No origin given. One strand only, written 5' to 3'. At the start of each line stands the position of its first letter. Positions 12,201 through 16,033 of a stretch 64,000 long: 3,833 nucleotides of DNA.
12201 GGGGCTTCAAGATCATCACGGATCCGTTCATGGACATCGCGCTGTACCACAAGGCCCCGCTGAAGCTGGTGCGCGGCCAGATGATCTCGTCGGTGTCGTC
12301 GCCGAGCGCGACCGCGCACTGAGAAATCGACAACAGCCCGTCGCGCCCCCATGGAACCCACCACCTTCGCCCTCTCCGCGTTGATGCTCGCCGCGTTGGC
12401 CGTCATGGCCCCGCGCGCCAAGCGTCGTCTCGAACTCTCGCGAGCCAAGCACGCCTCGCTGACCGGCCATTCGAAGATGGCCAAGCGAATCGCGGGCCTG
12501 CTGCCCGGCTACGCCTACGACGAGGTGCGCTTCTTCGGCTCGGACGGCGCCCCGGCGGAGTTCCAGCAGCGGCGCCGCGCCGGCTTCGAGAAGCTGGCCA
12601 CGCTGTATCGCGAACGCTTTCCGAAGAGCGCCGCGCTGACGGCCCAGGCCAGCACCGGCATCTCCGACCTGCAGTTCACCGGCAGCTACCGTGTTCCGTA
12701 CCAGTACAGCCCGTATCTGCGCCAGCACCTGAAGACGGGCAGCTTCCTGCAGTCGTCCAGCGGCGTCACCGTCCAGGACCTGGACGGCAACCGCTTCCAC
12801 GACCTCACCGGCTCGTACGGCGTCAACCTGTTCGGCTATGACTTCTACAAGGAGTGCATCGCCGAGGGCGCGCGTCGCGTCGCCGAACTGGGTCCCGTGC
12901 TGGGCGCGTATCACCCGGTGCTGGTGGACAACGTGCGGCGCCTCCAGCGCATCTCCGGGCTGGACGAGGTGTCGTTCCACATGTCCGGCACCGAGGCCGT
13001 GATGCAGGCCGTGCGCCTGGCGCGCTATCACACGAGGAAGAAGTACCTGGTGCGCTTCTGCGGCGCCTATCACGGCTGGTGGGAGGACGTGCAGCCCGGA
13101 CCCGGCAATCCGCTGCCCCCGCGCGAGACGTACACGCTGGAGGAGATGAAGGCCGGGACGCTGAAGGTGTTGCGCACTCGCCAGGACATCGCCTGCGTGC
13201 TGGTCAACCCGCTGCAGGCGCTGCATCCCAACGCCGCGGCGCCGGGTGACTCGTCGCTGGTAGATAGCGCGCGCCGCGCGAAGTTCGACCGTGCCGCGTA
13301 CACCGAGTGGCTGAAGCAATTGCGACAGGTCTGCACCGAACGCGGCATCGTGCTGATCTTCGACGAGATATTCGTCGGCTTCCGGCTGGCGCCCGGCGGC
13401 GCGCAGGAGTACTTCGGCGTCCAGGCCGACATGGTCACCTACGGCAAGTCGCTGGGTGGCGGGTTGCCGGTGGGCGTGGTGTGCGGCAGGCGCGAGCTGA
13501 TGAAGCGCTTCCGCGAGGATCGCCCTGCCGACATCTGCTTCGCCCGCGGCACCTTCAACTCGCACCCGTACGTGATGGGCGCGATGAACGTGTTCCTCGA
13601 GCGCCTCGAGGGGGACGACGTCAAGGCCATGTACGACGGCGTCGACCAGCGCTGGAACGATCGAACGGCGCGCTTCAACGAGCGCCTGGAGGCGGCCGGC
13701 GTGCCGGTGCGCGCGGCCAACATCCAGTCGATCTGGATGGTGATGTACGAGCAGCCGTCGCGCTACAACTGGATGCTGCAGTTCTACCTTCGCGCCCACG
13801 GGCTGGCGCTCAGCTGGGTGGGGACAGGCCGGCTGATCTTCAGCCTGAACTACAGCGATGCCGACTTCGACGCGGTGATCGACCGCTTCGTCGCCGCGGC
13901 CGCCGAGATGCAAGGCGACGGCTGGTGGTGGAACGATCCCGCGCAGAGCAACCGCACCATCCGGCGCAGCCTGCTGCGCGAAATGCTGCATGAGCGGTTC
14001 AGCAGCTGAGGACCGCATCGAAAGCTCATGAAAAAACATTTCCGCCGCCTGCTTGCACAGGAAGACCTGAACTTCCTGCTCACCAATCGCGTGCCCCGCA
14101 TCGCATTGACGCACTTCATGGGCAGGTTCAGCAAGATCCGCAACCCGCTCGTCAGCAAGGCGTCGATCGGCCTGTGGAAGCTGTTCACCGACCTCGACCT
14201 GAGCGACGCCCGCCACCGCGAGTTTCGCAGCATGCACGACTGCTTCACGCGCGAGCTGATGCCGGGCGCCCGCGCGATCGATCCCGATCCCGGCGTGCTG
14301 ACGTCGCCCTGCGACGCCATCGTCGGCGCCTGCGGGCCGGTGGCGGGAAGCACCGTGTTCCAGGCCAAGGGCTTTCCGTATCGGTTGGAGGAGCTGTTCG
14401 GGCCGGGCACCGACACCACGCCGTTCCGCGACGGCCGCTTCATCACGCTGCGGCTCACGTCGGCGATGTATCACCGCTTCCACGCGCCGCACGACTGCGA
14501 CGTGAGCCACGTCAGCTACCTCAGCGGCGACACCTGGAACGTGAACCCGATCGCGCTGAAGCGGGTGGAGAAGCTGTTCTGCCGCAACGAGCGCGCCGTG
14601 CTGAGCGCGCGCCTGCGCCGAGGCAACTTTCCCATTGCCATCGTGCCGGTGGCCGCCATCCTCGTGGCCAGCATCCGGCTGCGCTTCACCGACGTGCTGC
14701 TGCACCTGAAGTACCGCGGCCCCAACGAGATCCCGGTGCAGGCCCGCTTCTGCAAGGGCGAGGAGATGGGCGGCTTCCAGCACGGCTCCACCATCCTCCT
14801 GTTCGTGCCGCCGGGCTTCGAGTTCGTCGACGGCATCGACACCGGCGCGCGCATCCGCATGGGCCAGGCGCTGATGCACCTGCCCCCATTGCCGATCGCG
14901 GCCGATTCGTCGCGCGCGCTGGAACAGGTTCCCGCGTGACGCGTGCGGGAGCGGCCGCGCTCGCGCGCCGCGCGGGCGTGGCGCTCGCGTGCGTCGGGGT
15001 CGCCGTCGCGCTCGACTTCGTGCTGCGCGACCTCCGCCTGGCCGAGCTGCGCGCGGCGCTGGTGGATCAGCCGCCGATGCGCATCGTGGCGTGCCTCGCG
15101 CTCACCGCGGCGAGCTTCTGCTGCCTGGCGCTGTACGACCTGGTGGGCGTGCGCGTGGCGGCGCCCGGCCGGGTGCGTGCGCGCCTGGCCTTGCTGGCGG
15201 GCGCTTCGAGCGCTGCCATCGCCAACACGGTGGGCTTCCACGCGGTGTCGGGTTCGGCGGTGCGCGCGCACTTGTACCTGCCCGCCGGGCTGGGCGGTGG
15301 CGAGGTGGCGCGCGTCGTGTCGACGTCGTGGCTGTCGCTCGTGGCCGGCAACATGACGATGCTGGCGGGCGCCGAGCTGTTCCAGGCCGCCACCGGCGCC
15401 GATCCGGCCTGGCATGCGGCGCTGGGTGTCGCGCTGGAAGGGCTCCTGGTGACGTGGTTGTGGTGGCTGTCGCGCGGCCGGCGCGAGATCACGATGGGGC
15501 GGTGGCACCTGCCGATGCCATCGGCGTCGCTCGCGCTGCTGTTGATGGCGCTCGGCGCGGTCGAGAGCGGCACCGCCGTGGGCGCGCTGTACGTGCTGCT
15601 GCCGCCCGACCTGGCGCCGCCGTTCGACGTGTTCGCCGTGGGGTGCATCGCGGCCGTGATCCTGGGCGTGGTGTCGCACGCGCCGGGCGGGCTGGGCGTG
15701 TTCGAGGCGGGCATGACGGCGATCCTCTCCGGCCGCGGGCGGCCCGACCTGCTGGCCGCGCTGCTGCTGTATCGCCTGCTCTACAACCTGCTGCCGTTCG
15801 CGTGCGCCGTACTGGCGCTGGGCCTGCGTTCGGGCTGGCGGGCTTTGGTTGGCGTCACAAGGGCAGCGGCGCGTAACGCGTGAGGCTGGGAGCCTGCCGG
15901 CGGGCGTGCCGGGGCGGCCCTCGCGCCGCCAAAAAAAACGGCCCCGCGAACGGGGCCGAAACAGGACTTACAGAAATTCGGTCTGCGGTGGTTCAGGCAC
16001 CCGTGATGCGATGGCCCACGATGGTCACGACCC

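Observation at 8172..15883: Candidate undescribed phosphate-starvation membrane-lipid pathway (GT2, LplT, GT4, Mpo1-like, aminotransferase, PSD, MprF-like)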

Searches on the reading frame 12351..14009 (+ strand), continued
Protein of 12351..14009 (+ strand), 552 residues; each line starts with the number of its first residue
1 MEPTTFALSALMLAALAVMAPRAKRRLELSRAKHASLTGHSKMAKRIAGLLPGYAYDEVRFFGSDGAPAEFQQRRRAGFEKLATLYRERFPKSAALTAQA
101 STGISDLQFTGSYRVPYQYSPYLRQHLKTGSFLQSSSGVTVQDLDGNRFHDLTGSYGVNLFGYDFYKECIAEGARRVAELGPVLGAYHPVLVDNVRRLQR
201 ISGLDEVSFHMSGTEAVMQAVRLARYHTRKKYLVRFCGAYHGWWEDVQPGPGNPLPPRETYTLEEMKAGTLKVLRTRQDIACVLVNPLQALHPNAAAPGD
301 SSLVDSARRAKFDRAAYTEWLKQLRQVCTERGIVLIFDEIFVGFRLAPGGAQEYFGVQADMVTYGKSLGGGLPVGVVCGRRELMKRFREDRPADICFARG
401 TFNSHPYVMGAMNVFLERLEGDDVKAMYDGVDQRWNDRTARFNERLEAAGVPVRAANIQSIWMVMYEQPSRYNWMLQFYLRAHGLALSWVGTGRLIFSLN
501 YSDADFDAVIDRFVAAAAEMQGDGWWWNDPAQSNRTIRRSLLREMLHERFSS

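Call 56: find_encoding_contigs(protein=P0196, flank=8000, max_places=1)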
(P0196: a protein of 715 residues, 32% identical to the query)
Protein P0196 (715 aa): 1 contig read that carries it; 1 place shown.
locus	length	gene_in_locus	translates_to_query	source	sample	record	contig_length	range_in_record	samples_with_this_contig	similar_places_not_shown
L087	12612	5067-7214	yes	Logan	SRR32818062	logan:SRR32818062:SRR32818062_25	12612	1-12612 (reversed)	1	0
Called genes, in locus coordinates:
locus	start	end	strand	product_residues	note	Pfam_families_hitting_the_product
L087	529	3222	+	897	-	PF00501:AMP-binding, PF13193:AMP-binding_C, PF00550:PP-binding, PF01553:Acyltransferase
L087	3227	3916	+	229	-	PF12710:HAD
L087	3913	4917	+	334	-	PF01210:NAD_Gly3P_dh_N, PF03446:NAD_binding_2 (weak), PF03721:UDPG_MGDP_dh_N (weak), PF07479:NAD_Gly3P_dh_C, PF20618:GPD_NAD_C_bact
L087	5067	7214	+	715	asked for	PF00202:Aminotran_3, PF06127:Mpo1-like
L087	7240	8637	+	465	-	PF01565:FAD_binding_4, PF04030:ALO (weak)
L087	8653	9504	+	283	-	PF02666:PS_Dcarbxylase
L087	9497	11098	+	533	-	PF01565:FAD_binding_4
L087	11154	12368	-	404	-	PF13439:Glyco_transf_4 (weak), PF20706:GT4-conflict (weak), PF00534:Glycos_transf_1, PF13692:Glyco_trans_1_4, PF13524:Glyco_trans_1_2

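Call 57: find_encoding_contigs(protein=P0137, flank=8000, max_places=1)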
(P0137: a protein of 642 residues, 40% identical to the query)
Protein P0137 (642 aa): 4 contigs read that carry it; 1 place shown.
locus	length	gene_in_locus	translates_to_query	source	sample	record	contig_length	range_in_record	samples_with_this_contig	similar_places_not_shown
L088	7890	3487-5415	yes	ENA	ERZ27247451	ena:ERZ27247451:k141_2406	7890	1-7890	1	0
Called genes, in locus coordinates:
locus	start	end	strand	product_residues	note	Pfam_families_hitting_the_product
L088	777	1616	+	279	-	-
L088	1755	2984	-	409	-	PF04181:RPAP2_Rtr1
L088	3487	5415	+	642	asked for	PF00202:Aminotran_3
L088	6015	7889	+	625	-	?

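Call 58: find_encoding_contigs(protein=P0183, flank=8000, max_places=1)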
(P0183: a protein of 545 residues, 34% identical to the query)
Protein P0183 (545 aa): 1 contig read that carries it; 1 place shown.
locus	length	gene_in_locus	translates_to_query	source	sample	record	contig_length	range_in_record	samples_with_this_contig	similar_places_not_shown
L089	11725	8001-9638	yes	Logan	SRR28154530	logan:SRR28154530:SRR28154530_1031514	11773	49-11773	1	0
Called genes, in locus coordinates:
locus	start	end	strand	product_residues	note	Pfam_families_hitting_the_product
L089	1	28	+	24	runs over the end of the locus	?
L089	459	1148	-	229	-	-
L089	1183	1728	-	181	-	PF03061:4HBT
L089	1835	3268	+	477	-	PF00232:Glyco_hydro_1, PF00150:Cellulase, PF00232:Glyco_hydro_1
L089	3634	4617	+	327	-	PF02690:Na_Pi_cotrans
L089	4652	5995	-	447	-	PF00474:SSF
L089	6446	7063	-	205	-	-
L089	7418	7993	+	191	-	-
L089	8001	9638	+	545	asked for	PF00202:Aminotran_3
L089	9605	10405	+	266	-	PF02666:PS_Dcarbxylase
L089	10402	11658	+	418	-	PF00534:Glycos_transf_1, PF13692:Glyco_trans_1_4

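Call 59: find_encoding_contigs(protein=P0147, flank=8000, max_places=1)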
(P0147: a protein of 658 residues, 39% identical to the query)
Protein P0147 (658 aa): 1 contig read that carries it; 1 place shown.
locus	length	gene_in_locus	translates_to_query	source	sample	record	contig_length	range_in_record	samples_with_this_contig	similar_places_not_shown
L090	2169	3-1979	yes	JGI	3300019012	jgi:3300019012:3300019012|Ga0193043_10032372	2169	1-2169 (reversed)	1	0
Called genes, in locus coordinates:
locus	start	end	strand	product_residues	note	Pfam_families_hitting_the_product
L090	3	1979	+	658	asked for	PF00202:Aminotran_3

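Call 81: find_encoding_contigs(protein=P0144, flank=8000, max_places=1)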
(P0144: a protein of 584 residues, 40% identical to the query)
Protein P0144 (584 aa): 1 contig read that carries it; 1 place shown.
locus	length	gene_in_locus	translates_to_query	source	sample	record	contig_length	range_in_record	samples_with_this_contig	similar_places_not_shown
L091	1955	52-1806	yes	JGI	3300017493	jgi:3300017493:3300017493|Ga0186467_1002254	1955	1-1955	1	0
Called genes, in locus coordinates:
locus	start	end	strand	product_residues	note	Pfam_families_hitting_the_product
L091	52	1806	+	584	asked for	PF00202:Aminotran_3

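Call 82: find_encoding_contigs(protein=P0154, flank=8000, max_places=1)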
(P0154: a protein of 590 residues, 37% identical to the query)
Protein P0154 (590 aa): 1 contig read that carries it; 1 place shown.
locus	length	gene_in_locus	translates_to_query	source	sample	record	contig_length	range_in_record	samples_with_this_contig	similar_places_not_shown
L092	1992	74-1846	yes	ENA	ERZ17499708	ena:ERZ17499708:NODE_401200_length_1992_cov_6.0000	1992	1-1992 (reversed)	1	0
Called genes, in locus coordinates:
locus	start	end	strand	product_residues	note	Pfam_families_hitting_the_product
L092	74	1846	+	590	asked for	PF00202:Aminotran_3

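Call 83: find_encoding_contigs(protein=P0186, flank=8000, max_places=1)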
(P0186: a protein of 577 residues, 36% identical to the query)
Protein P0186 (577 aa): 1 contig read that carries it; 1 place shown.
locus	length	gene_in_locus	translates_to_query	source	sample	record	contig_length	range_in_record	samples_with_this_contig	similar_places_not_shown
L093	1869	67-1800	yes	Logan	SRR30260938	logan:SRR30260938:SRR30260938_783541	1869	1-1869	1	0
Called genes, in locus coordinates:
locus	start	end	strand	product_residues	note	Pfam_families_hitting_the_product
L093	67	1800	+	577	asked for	PF00202:Aminotran_3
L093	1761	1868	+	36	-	?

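Call 85: find_related_loci(query=A3, collection=metagenome_contigs, flank=8000)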
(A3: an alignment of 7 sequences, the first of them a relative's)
Query A3 (545 aa) in metagenome_contigs; peptide patterns used: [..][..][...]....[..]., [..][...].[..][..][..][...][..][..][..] (x = any residue, [..] = any of these).
600 stretches matched a pattern (row limit reached: there are more); 587 encode a relative of the query (tblastn E <= 1e-3); the best 80 are kept; 80 distinct loci.
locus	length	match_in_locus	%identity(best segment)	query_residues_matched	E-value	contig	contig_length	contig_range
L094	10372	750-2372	36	1-542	5e-110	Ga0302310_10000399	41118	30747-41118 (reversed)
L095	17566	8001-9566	37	21-542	5e-109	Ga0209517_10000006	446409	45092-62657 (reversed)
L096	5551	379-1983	35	6-541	4e-108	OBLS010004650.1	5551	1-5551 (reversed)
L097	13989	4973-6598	35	1-542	2e-107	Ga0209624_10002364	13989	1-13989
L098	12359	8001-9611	36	14-542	2e-106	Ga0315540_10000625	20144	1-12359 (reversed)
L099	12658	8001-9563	35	21-541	2e-106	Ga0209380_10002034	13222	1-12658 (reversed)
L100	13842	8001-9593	35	12-542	2e-105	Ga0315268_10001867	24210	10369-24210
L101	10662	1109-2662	36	21-534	1e-105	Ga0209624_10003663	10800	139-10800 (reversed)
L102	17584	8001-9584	36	15-542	5e-104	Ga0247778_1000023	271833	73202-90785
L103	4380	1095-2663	35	8-529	2e-104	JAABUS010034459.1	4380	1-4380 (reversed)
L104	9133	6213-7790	34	17-542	1e-103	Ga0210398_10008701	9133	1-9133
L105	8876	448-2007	35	4-521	2e-103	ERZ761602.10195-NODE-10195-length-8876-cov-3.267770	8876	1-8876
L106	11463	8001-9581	35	15-541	2e-103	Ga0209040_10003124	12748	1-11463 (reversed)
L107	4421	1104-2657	36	21-534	1e-103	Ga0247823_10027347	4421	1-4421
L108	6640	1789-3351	36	21-541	4e-103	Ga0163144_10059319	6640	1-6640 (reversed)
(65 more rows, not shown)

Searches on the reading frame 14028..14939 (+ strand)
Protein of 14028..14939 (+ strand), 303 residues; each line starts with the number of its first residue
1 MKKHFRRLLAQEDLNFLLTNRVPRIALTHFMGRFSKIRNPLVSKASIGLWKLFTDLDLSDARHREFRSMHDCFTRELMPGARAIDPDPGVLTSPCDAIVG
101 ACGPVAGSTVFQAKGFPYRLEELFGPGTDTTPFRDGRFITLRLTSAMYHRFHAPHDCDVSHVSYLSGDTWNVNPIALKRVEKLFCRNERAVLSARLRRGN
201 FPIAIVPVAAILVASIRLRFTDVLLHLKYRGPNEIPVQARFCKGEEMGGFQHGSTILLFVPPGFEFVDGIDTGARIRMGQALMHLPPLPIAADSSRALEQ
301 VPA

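Call 4: search_protein_families(library=pfam, proteins=[window:14028-14939:+], max_evalue=0.01)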
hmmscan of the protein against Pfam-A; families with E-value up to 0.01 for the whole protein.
window:14028-14939:+ (303 aa): 1 family
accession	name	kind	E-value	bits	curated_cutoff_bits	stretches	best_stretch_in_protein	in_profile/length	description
PF02666.20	PS_Dcarbxylase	-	4.3e-52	177.1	22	1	70-283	2-197/198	Phosphatidylserine decarboxylase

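Call 9: search_protein_families(library=ncbifam, proteins=[window:14028-14939:+], max_evalue=0.01)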
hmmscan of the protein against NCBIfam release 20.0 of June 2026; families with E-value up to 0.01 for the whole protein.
window:14028-14939:+ (303 aa): 4 families
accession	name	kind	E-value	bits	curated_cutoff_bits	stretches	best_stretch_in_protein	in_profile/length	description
TIGR00163.1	PS_decarb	equivalog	1.4e-43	148.7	111.75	1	61-282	7-239/243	archaetidylserine decarboxylase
NF003038.0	PRK03934.1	equivalog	4.8e-38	130.5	285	1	54-282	35-263/267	phosphatidylserine decarboxylase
NF002853.0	PRK03140.1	equivalog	7.4e-34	117.2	307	1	56-282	46-255/262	phosphatidylserine decarboxylase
NF001941.0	PRK00723.1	equivalog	1.7e-31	109.6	371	1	54-260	71-262/297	phosphatidylserine decarboxylase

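Call 50: search_solved_structures(query=window:14028-14939:+, max_evalue=0.001, show_alignments=1)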
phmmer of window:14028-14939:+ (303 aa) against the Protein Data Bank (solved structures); distinct sequences matched with E-value up to 0.001: 2.
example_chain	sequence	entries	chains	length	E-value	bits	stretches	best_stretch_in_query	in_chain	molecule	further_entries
6l06_A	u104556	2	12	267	3.3e-25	92.3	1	19-223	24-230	Phosphatidylserine decarboxylase beta chain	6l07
7cnw_A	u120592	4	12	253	3.4e-25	92.2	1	20-223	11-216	Phosphatidylserine decarboxylase beta chain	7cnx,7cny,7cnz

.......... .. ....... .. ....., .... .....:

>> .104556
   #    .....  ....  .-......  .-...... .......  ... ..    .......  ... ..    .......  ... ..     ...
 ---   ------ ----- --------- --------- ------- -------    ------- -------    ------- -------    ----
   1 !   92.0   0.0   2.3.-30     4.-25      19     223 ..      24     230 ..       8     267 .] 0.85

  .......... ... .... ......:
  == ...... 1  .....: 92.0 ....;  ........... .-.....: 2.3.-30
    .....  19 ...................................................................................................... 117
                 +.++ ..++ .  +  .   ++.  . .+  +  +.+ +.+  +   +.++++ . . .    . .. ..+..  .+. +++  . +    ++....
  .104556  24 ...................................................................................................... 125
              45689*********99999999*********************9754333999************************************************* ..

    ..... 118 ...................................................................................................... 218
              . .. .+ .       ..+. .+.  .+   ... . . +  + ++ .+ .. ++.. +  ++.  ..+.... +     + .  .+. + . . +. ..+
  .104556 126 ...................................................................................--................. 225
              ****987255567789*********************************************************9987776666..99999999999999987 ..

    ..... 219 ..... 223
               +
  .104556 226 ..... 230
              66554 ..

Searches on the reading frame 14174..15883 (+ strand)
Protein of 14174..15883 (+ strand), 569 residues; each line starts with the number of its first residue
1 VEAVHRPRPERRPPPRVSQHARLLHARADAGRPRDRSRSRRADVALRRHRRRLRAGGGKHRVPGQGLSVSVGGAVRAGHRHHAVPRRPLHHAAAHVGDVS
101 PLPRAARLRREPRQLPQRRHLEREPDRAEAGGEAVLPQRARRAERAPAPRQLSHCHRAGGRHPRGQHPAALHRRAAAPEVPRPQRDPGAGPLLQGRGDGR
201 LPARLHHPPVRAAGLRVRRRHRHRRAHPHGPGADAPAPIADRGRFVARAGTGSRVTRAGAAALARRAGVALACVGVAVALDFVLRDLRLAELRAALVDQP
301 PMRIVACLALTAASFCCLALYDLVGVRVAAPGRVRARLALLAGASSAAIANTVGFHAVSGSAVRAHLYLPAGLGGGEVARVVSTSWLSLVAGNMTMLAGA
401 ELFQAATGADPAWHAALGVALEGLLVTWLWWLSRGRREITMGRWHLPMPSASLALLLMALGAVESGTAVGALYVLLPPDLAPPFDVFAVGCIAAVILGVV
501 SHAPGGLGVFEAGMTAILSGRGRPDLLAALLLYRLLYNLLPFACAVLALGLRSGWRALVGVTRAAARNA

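Call 4: search_protein_families(library=pfam, proteins=[window:14174-15883:+], max_evalue=0.01)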
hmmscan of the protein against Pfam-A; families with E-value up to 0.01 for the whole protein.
window:14174-15883:+ (569 aa): 1 family
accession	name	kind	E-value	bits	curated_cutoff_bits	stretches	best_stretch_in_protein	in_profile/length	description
PF03706.18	LPG_synthase_TM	-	0.00093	19.2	33.4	1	270-543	2-300/302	Lysylphosphatidylglycerol synthase TM region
